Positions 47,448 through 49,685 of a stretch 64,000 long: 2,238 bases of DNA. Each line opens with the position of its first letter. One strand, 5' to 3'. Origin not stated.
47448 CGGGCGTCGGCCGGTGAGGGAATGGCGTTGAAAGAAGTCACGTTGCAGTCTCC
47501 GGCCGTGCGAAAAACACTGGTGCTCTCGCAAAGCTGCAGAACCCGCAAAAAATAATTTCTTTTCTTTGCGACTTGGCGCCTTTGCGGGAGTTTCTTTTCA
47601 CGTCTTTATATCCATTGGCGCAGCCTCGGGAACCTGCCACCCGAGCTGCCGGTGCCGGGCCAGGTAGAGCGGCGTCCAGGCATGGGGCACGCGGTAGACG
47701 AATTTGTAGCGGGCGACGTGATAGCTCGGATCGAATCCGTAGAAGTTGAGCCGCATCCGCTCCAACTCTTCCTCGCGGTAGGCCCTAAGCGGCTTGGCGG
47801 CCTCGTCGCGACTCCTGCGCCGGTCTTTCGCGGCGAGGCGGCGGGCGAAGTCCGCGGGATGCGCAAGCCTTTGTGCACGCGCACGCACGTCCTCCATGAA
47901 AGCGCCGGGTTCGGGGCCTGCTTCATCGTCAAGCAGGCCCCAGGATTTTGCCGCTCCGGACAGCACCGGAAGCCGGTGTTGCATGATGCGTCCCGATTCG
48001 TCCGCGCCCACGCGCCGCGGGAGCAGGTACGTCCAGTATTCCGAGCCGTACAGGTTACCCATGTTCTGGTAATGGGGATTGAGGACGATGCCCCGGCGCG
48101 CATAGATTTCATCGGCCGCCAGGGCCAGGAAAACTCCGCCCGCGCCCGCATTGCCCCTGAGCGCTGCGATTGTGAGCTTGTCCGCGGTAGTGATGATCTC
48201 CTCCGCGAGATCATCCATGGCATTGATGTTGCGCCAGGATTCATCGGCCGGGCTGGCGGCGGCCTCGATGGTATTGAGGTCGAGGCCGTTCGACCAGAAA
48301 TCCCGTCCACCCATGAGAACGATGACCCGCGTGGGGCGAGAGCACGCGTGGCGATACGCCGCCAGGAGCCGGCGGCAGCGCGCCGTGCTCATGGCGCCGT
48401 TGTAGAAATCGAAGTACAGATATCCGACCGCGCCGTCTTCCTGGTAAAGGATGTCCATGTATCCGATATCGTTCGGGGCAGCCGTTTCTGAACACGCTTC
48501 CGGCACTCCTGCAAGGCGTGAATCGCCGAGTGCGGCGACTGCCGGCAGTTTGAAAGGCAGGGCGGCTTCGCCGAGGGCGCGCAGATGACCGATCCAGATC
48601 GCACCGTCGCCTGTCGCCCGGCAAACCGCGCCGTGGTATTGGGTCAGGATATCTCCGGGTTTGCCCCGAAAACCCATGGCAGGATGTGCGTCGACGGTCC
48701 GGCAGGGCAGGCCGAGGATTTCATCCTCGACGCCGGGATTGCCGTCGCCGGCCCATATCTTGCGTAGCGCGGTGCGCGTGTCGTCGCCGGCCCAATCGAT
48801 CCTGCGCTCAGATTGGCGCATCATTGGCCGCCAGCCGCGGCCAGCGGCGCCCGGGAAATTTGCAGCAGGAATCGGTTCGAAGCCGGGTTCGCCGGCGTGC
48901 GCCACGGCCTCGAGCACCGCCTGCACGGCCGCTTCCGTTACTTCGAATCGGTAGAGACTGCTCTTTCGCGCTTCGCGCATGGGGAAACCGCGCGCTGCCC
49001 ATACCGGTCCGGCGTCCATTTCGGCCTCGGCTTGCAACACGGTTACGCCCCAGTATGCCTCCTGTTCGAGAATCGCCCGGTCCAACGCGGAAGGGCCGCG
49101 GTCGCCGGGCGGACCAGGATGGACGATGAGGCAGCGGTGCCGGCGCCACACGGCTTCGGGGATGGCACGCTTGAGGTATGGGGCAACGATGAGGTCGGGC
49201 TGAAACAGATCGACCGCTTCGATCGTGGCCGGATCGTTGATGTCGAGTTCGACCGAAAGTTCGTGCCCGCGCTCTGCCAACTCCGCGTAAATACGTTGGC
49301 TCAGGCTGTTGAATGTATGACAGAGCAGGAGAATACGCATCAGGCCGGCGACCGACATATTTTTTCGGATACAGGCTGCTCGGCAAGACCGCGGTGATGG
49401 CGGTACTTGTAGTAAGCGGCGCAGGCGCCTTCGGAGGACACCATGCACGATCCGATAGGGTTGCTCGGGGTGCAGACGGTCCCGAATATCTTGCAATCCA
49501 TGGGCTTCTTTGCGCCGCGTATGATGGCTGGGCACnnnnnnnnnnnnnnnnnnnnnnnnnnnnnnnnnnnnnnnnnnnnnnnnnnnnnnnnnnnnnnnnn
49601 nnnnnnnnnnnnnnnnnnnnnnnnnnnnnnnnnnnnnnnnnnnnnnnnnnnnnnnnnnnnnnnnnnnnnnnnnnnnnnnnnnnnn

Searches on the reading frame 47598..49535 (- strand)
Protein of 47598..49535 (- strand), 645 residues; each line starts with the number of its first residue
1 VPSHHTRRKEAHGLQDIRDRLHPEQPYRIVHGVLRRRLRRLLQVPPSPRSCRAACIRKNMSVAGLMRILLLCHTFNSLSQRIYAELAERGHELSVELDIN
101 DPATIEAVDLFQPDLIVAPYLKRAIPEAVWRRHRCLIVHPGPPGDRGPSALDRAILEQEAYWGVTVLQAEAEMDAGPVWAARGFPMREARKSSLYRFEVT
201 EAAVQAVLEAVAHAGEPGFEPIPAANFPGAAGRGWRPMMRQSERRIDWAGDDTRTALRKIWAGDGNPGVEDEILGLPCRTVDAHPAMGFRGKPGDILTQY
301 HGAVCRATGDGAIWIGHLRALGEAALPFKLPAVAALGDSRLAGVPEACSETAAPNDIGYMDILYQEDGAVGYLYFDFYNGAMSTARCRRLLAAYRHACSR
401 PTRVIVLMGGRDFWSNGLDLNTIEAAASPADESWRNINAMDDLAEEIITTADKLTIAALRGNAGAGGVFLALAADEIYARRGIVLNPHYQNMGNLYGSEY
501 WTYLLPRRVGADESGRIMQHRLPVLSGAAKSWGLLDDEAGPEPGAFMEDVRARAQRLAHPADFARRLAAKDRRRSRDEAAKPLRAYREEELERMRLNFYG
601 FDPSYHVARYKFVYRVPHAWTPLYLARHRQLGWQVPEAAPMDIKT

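Call 57: search_protein_families(library=pfam, proteins=[window:47598-49535:-], max_evalue=0.00001)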
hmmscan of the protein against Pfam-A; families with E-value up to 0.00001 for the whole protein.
window:47598-49535:- (645 aa): 3 families
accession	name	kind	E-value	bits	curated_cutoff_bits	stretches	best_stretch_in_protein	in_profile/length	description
PF00378.25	ECH_1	-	1.8e-15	57.4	27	1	401-576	40-210/251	Enoyl-CoA hydratase/isomerase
PF00551.24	Formyl_trans_N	-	5.3e-09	36.5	26.1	1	100-209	67-179/181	Formyl transferase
PF02911.23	Formyl_trans_C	-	8.2e-06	26.4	21.1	0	239-326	2-90/100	Formyl transferase, C-terminal domain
